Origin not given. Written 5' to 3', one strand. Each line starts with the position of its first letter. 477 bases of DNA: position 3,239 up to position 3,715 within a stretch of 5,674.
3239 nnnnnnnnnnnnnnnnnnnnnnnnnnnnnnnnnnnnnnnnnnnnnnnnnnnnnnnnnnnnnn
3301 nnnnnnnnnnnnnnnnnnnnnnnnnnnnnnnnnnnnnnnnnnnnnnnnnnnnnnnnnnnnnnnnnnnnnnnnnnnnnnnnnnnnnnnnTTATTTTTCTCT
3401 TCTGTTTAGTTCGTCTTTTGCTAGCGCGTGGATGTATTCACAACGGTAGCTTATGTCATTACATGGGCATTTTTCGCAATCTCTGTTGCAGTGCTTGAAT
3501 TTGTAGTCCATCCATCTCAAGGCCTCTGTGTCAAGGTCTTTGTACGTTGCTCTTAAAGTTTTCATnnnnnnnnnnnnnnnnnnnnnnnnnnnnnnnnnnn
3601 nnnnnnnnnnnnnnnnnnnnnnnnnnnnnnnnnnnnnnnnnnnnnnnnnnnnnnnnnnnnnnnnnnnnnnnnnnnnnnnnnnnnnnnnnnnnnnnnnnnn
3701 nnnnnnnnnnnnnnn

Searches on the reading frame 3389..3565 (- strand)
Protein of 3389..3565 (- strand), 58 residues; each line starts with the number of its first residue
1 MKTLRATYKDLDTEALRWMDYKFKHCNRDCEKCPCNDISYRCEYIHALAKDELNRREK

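Call 4: search_protein_families(library=pfam, proteins=[window:3389-3565:-], max_evalue=0.01)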
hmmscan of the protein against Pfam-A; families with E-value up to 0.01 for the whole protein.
window:3389-3565:- (58 aa): 0 families

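Call 30: search_protein_families(library=phrogs, proteins=[window:3389-3565:-], max_evalue=0.01)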
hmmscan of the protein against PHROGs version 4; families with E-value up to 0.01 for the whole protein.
window:3389-3565:- (58 aa): 0 families

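Call 42: find_homologous_proteins(query=window:3392-3565:-, max_evalue=0.001)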
Query window:3392-3565:- (58 aa): 5 proteins with E <= 0.001 among 5 candidates.
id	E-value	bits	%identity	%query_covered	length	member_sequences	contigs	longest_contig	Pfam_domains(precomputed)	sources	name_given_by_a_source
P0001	9.5e-32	125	95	100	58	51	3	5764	-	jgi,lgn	jgi:hypothetical protein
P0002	1.7e-30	121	91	100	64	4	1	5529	-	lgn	-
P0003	6.2e-27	110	83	100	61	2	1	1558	-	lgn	-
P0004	2.6e-24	101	79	97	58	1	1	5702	-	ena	-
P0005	7.3e-24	100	76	100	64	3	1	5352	-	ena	-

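Call 60: predict_structure(alignment_id=A2)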
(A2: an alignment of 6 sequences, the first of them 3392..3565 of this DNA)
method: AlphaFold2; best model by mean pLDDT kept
length: 58 residues; sequences in the alignment: 6
mean_pLDDT: 73.7   pTM: 0.59
mean pLDDT of the five models: 73.7, 70.2, 69.2, 68.7, 68.5
residues with pLDDT >= 90: 2; 70-90: 33; 50-70: 20; < 50: 3
segments of 3 or more residues with pLDDT < 50: 1-3
pLDDT, mean of each block of 10 residues (from residue 1): 57 86 75 58 82 87
secondary structure, 60 per line:
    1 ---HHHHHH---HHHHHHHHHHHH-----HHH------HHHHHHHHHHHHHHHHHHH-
elements in order: H4-9 H13-24 H39-57

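Call 62: fold_search(model_id=the predicted structure, library=pdb)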
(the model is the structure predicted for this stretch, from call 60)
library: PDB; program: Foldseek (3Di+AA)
matches with E <= 10: 75; with E <= 0.001: 0
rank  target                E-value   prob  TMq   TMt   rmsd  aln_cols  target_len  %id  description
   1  8yw6_B                2.5e+00  0.47  0.54  0.28   5.2        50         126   12  Cryo-EM structure of apo human mitochondrial pyruvate carrier in the IMS-open conformation at pH 8.0 (released 2025-03-12)
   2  9giv_B                3.0e+00  0.44  0.55  0.29   5.4        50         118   16  Structure of the human mitochondrial pyruvate carrier inhibited by a UK5099-derivative (released 2025-05-07)
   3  7ohp_h                3.2e+00  0.57  0.65  0.36   4.6        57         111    9  Nog1-TAP associated immature ribosomal particles from S. cerevisiae after rpL25 expression shut down, population A (released 2021-11-03)
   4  8p2f_2                3.6e+00  0.57  0.67  0.61   4.0        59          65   14  Staphylococcus aureus 70S ribosome with elongation factor G locked with fusidic acid cyclopentane in post-translocatio (released 2024-05-01)
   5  1sf9                  3.6e+00  0.44  0.57  0.31   4.6        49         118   16  Crystal Structure of Bacillus subtilis YfhH Protein : Putative Transcriptional Regulator (released 2004-02-24)
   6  8qcq_Y                3.8e+00  0.54  0.66  0.60   4.0        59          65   14  B. subtilis ApdA-stalled ribosomal complex (released 2024-03-20)
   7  8buu_Y                3.8e+00  0.54  0.65  0.59   4.1        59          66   14  ARE-ABCF VmlR2 bound to a 70S ribosome (released 2023-04-05)
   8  8rwg_3                3.8e+00  0.44  0.64  0.60   5.3        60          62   13  PAO1 wild-type ribosome, R, reference map (released 2025-02-12)
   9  1f4n_A                3.8e+00  0.33  0.53  0.53   7.7        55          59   13  C2 CRYSTAL STRUCTURE OF ALA2ILE2-6, A VERSION OF ROP WITH A REPACKED HYDROPHOBIC CORE AND A NEW FOLD. (released 2001-01-10)
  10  2e5y_A                3.8e+00  0.33  0.51  0.24   5.2        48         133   17  Epsilon subunit and ATP complex of F1F0-ATP synthase from the Thermophilic Bacillus PS3 (released 2007-07-10)
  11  8wa0_C                4.3e+00  0.10  0.37  0.06   6.8        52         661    8  The cryo-EM structure of the Nicotiana tabacum PEP-PAP-TEC1 (released 2024-03-13)
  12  7vvd_D                4.3e+00  0.08  0.36  0.35   6.9        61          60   10  Crystal Structure of the Kv7.1 C-terminal Domain in Complex with Calmodulin disease mutation Q135P (released 2022-11-09)
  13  4v8a_A2               4.6e+00  0.38  0.63  0.54   4.3        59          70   12  The structure of thermorubin in complex with the 70S ribosome from Thermus thermophilus. (released 2014-07-09)
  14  8ip8_BB               4.9e+00  0.30  0.60  0.32   4.9        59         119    7  Wheat 80S ribosome stalled on AUG-Stop boron dependently (released 2024-02-21)
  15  7olc_Lh               4.9e+00  0.28  0.62  0.33   5.2        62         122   10  Thermophilic eukaryotic 80S ribosome at idle POST state (released 2022-01-26)
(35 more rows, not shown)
